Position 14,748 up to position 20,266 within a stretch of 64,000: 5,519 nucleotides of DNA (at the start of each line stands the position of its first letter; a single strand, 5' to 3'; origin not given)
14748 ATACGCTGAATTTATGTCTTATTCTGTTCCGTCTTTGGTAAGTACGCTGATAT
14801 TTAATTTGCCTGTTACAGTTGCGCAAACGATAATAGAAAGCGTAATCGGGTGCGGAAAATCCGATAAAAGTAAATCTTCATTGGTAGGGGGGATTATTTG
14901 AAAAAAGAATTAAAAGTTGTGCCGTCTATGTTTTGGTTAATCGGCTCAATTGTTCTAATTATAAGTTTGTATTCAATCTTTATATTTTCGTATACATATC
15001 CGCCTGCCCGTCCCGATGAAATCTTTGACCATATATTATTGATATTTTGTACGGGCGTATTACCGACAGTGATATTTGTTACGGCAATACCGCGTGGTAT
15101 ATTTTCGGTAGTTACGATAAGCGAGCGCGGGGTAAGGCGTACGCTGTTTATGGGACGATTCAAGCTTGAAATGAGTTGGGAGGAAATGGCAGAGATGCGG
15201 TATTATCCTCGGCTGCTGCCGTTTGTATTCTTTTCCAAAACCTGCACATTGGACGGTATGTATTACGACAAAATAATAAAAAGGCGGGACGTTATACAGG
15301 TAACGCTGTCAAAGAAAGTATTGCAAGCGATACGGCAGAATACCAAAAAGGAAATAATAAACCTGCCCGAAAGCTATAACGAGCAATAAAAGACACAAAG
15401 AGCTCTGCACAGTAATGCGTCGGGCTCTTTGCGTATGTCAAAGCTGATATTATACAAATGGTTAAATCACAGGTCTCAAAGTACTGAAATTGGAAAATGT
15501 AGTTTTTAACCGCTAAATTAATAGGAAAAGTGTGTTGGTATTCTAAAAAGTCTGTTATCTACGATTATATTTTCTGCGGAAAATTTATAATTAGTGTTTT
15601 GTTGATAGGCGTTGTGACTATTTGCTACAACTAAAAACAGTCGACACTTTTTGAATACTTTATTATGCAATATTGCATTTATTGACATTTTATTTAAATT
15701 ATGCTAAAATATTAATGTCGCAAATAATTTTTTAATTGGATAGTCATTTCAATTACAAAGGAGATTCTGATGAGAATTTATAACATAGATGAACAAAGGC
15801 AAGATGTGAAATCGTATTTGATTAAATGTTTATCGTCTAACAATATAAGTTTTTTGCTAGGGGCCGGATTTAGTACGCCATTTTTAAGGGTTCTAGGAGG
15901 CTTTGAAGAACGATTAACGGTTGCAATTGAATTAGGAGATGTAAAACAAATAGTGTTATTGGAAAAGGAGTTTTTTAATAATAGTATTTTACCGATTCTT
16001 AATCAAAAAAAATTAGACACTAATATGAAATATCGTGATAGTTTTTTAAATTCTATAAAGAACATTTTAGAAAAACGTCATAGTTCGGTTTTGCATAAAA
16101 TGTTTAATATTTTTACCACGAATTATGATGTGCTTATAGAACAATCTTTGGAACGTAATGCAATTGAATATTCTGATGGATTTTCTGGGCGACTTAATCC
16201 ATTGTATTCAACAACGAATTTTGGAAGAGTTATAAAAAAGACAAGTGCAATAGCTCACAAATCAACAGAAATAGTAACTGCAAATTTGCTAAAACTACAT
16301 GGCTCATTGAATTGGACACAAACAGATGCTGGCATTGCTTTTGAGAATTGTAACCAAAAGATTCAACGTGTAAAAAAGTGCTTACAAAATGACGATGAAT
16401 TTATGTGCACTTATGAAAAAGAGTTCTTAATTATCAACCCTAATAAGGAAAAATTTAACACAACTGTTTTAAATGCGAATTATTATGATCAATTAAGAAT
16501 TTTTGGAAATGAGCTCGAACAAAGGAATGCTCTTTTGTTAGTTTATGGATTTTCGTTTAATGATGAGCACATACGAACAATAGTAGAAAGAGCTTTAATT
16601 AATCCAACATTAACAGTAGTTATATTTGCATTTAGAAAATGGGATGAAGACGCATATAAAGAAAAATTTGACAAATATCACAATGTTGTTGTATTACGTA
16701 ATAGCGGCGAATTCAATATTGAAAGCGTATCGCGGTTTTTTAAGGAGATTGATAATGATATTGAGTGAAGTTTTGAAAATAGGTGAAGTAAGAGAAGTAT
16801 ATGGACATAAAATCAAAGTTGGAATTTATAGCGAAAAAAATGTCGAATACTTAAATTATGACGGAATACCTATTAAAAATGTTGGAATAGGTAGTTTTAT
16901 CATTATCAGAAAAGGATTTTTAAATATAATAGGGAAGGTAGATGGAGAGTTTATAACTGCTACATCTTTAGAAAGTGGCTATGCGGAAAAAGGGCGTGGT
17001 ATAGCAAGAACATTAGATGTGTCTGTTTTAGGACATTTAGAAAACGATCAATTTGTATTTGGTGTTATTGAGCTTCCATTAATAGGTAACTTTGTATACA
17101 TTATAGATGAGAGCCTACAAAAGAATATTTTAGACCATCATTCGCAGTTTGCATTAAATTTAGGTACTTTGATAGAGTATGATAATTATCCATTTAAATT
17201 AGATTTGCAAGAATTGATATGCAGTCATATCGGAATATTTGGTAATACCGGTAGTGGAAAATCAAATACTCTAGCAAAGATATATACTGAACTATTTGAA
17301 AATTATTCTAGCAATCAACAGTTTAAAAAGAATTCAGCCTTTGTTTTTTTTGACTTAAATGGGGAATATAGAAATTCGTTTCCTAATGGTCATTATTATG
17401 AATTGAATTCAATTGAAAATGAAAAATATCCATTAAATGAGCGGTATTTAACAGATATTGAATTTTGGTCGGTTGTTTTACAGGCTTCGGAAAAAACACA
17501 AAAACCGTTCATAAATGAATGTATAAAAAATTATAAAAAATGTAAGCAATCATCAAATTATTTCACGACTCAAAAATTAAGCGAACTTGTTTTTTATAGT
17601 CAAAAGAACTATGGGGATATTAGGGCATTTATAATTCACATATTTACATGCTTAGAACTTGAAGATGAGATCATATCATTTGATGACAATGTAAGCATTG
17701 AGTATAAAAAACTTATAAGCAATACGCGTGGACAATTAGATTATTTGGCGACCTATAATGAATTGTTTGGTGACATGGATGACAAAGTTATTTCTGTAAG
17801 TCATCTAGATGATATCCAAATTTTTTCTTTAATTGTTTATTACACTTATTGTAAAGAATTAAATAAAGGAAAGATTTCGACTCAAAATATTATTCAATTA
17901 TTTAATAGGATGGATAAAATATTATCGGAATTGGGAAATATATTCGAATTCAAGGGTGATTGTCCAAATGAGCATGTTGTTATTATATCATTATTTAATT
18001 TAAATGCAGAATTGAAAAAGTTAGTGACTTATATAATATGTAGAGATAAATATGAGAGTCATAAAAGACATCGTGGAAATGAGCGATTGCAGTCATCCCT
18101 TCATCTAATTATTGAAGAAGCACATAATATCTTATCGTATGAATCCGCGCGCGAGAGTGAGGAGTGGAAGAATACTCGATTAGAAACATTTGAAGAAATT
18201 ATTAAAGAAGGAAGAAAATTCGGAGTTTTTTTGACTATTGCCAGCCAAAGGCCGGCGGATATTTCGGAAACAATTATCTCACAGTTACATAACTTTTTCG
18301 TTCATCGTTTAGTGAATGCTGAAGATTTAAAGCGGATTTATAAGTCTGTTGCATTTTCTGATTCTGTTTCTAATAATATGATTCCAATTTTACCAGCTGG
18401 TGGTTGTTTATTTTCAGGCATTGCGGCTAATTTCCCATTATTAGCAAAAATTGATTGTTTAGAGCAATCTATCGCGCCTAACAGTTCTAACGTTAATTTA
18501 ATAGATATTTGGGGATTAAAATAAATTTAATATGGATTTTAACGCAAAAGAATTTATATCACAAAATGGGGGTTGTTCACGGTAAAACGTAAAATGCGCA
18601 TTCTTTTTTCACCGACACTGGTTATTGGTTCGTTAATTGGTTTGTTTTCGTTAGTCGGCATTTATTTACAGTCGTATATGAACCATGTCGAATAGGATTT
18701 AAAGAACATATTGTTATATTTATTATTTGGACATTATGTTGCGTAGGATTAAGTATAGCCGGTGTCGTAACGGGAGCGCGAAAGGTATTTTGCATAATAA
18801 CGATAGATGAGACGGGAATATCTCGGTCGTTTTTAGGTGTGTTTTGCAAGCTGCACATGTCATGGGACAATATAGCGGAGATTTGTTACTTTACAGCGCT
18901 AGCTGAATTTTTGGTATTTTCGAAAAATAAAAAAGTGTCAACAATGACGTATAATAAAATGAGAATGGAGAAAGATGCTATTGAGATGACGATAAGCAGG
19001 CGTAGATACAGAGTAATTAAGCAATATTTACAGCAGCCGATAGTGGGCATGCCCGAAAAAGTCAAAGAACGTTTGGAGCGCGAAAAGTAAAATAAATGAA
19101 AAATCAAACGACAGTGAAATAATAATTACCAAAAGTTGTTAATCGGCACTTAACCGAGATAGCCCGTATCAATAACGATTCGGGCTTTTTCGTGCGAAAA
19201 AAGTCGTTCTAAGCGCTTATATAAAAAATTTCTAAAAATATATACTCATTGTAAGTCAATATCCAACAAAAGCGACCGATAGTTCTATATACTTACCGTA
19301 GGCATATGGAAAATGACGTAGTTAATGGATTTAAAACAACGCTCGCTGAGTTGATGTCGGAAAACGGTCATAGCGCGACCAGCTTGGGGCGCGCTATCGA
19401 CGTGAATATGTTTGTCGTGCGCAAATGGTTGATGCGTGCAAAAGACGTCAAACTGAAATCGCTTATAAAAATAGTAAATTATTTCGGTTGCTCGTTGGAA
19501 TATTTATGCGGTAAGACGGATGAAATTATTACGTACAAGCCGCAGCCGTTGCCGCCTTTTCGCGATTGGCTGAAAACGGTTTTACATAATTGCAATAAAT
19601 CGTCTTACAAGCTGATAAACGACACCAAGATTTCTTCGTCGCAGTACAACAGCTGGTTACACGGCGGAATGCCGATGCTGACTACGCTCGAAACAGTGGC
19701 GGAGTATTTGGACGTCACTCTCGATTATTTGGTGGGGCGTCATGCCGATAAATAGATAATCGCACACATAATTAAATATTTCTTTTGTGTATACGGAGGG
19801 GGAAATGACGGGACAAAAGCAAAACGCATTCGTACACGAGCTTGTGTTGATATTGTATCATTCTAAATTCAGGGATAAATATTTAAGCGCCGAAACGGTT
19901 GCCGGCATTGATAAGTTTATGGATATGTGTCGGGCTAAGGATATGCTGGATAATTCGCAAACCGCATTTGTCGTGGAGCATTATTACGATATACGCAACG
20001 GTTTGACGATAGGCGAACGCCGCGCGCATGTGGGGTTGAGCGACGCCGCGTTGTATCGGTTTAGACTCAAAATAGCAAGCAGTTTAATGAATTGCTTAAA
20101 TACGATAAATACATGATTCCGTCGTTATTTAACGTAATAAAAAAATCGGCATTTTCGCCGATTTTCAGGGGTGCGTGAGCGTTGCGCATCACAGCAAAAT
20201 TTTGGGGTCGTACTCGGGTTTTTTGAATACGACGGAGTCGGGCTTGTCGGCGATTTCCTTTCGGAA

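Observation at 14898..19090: Defense cassette is flanked by an intact and a frameshifted copy of the same immunity gene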

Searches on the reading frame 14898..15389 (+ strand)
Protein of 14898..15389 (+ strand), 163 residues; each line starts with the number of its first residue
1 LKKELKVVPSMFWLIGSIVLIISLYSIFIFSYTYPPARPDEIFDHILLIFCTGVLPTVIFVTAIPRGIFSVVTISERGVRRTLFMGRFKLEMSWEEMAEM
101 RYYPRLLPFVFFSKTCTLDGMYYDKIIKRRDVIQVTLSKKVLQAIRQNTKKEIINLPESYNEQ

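Call 7: search_protein_families(library=pfam, max_evalue=0.01, proteins=[window:14898-15389:+])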
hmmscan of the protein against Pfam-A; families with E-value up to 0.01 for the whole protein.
window:14898-15389:+ (163 aa): 0 families

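Call 10: find_homologous_proteins(query=window:14898-15386:+, max_evalue=0.001)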
Query window:14898-15386:+ (163 aa): 7 proteins with E <= 0.001 among 40 candidates.
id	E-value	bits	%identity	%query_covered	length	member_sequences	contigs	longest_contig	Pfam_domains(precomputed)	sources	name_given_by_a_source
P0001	1.7e-99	348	98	100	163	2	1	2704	-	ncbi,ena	-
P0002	6.2e-65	236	66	98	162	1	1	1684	-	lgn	-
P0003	4.3e-59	217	58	100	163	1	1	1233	-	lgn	-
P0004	3.3e-56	207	61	98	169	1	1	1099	-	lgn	-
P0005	9.3e-55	203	59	100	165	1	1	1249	-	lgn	-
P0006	1.6e-52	195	58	97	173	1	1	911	-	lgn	-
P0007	4.0e-52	194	60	97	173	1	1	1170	-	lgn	-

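Call 11: search_protein_families(library=padloc, max_evalue=0.001, proteins=[window:14898-15389:+])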
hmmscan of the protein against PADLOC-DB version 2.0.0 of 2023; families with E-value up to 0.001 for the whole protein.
window:14898-15389:+ (163 aa): 0 families

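Call 12: find_encoding_contigs(protein=P0001, flank=10000, max_places=6)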
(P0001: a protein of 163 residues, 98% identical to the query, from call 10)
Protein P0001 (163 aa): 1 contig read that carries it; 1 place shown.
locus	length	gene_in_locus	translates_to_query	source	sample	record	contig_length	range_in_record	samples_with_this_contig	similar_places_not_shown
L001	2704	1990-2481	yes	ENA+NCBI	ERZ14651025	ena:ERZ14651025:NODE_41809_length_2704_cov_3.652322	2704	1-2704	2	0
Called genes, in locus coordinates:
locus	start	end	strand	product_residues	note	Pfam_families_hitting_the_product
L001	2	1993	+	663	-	?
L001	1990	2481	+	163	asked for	-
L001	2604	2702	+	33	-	?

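Call 13: find_encoding_contigs(protein=P0002, flank=10000, max_places=6)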
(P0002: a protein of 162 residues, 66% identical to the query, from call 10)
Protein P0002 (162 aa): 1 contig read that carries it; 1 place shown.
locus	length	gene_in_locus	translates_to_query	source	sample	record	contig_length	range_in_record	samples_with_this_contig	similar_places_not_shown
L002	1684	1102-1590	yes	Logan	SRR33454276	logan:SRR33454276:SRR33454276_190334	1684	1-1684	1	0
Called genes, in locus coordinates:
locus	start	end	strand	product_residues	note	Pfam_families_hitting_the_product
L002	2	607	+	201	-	?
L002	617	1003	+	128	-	-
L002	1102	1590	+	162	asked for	-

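Call 45: search_protein_families(library=ncbifam, max_evalue=0.01, proteins=[window:14898-15389:+])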
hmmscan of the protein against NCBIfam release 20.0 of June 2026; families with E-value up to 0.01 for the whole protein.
window:14898-15389:+ (163 aa): 0 families

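Call 55: predict_structure(alignment_id=A2)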
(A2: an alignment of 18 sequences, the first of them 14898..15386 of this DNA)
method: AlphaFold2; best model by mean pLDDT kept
length: 163 residues; sequences in the alignment: 18
mean_pLDDT: 87.2   pTM: 0.74
mean pLDDT of the five models: 87.2, 84.1, 81.7, 81.5, 80.2
residues with pLDDT >= 90: 86; 70-90: 67; 50-70: 10; < 50: 0
segments of 3 or more residues with pLDDT < 50: none
pLDDT, mean of each block of 10 residues (from residue 1): 79 87 93 92 93 88 76 91 71 92 89 91 87 91 91 89 65
secondary structure, 60 per line:
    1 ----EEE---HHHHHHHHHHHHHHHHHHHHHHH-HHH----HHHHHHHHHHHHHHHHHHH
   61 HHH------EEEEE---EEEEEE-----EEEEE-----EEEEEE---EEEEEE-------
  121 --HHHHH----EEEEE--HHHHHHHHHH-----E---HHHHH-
elements in order: E5-7 H11-33 H42-63 E70-74 E78-83 E89-93 E99-104 E108-113 H123-127 E132-136 H139-148 H158-162

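Call 58: search_protein_families(library=pfam, max_evalue=1, proteins=[window:14898-15389:+])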
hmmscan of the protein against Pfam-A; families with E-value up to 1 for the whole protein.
window:14898-15389:+ (163 aa): 1 family
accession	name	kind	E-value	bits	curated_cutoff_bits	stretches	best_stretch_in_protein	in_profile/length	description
PF14288.11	FKS1_dom1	-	0.047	14.4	27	1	92-143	11-62/111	1,3-beta-glucan synthase subunit FKS1, domain-1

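Call 60: search_protein_families(library=phrogs, max_evalue=0.001, proteins=[window:14898-15389:+])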
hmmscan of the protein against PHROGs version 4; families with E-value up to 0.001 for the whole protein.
window:14898-15389:+ (163 aa): 0 families

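Call 67: search_protein_representatives(alignment_id=A2)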
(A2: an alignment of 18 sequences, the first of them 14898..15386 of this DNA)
Query: 18 sequences, 171 profile positions. Proteins with E-value up to 0.001 (for the whole library): 186; up to 1e-10: 101; up to 1e-30: 28. The best 150 are listed.
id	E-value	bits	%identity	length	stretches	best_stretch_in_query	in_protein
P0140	7.2e-69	247.1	-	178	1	2-170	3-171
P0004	2.7e-62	225.7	-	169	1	1-170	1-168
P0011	2.7e-61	222.4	-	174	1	2-169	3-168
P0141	2.0e-52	193.5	-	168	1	6-170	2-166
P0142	1.2e-50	187.8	-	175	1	3-170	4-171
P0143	1.2e-45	171.5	-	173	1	2-169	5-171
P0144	1.5e-43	164.6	-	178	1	3-167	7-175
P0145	9.7e-41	155.5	-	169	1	2-169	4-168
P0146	9.4e-40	152.3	-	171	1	3-163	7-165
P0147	1.3e-39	151.9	-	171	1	2-167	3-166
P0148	1.0e-38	148.9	-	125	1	45-161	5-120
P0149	1.1e-38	148.9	-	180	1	2-165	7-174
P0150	1.3e-38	148.6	-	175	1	2-167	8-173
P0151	1.6e-38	148.3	-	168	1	2-159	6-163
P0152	2.5e-38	147.7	-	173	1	2-160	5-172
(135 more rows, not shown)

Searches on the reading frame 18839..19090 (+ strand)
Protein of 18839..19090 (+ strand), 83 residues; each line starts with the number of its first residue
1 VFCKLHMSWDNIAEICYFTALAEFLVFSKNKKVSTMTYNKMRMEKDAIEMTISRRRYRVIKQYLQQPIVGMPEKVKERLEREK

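Call 27: find_encoding_contigs(protein=window:18839-19090:+, flank=10000, max_places=10)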
Protein window:18839-19090:+ (83 aa): no gene with exactly this product is on record in the collection.

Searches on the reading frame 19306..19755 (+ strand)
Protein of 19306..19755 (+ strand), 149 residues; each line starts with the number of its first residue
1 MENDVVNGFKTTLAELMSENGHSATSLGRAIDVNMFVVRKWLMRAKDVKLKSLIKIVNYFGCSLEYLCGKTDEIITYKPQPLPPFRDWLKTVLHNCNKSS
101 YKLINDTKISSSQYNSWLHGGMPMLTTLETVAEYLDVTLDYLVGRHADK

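Call 7: search_protein_families(library=pfam, max_evalue=0.01, proteins=[window:19306-19755:+])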
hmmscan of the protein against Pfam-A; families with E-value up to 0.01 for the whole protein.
window:19306-19755:+ (149 aa): 4 families
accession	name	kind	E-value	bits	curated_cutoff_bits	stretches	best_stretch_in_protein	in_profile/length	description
PF13443.12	HTH_26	-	2.7e-11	44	22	2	90-140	3-55/63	Cro/C1-type HTH DNA-binding domain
PF01381.28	HTH_3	-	1.4e-08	35.1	23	1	109-142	21-55/55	Helix-turn-helix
PF12844.13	HTH_19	-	1.4e-05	25.3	30.2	1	90-143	5-59/64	Helix-turn-helix domain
PF08667.16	BetR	-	0.0031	18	21.6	0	108-146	33-72/148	BetR domain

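Call 11: search_protein_families(library=padloc, max_evalue=0.001, proteins=[window:19306-19755:+])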
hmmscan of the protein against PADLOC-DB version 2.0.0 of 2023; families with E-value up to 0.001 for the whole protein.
window:19306-19755:+ (149 aa): 1 family
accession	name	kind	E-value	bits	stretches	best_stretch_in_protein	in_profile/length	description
PDLC03951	RmrA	-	0.00095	16.2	0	6-111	5-107/400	-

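Call 45: search_protein_families(library=ncbifam, max_evalue=0.01, proteins=[window:19306-19755:+])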
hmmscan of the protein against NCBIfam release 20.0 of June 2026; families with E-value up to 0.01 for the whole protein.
window:19306-19755:+ (149 aa): 1 family
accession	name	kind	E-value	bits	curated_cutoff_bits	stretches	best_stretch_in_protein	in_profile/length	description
NF041951.1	phage_RstR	subfamily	3.1e-10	40.3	80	2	85-148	3-67/108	RstR family transcriptional repressor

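Call 60: search_protein_families(library=phrogs, max_evalue=0.001, proteins=[window:19306-19755:+])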
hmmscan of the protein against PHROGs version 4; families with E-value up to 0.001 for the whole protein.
window:19306-19755:+ (149 aa): 6 families
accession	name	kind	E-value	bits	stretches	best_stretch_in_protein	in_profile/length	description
phrog_8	-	transcription regulation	5.7e-15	56.6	1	8-147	76-220/346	transcriptional regulator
phrog_2967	-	transcription regulation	1.5e-07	32.2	0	85-147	11-74/225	transcriptional regulator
phrog_4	-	transcription regulation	1.3e-06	28.7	0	10-78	138-202/400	transcriptional repressor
phrog_3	-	transcription regulation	1.9e-06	28.9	0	7-75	87-153/430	transcriptional repressor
phrog_4583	-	transcription regulation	9.9e-06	26.5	0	90-146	16-73/81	transcriptional repressor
phrog_3037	-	transcription regulation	1.9e-05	25.5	0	21-80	28-87/189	transcriptional repressor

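Call 73: find_encoding_contigs(protein=window:19306-19755:+, flank=10000, max_places=10)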
Protein window:19306-19755:+ (149 aa): 4 contigs read that carry it; 1 place shown.
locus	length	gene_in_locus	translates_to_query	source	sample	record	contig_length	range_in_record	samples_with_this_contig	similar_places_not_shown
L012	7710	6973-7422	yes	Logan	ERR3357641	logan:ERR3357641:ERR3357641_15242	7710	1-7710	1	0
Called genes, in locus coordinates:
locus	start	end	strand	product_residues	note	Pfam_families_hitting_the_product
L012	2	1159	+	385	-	?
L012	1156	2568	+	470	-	PF05593:RHS_repeat (faint), PF25023:TEN_YD-shell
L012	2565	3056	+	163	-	-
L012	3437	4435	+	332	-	PF13289:SIR2_2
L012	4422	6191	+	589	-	PF01935:DUF87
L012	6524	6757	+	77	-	-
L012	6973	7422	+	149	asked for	PF12844:HTH_19 (faint), PF01381:HTH_3 (faint), PF13443:HTH_26 (faint)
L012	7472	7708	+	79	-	?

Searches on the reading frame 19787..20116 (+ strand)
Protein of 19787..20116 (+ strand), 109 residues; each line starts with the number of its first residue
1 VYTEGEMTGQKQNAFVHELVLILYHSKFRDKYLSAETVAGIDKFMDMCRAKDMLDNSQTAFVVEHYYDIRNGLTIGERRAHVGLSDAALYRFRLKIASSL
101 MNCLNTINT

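Call 7: search_protein_families(library=pfam, max_evalue=0.01, proteins=[window:19787-20116:+])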
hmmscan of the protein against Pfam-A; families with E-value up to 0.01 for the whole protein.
window:19787-20116:+ (109 aa): 0 families

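Call 11: search_protein_families(library=padloc, max_evalue=0.001, proteins=[window:19787-20116:+])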
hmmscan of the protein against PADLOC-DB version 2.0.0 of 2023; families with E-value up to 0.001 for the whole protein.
window:19787-20116:+ (109 aa): 0 families

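Call 45: search_protein_families(library=ncbifam, max_evalue=0.01, proteins=[window:19787-20116:+])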
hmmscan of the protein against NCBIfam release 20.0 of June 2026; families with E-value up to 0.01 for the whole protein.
window:19787-20116:+ (109 aa): 0 families

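Call 58: search_protein_families(library=pfam, max_evalue=1, proteins=[window:19787-20116:+])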
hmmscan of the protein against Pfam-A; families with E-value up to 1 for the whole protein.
window:19787-20116:+ (109 aa): 2 families
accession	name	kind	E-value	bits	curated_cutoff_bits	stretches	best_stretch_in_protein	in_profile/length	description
PF16351.10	DUF4979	-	0.078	13.7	28.9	1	64-99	105-139/165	Domain of unknown function (DUF4979)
PF12564.13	TypeIII_RM_meth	-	0.14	12.9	25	1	40-61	29-50/56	Type III restriction/modification enzyme methylation subunit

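Call 60: search_protein_families(library=phrogs, max_evalue=0.001, proteins=[window:19787-20116:+])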
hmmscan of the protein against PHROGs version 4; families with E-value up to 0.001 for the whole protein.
window:19787-20116:+ (109 aa): 0 families
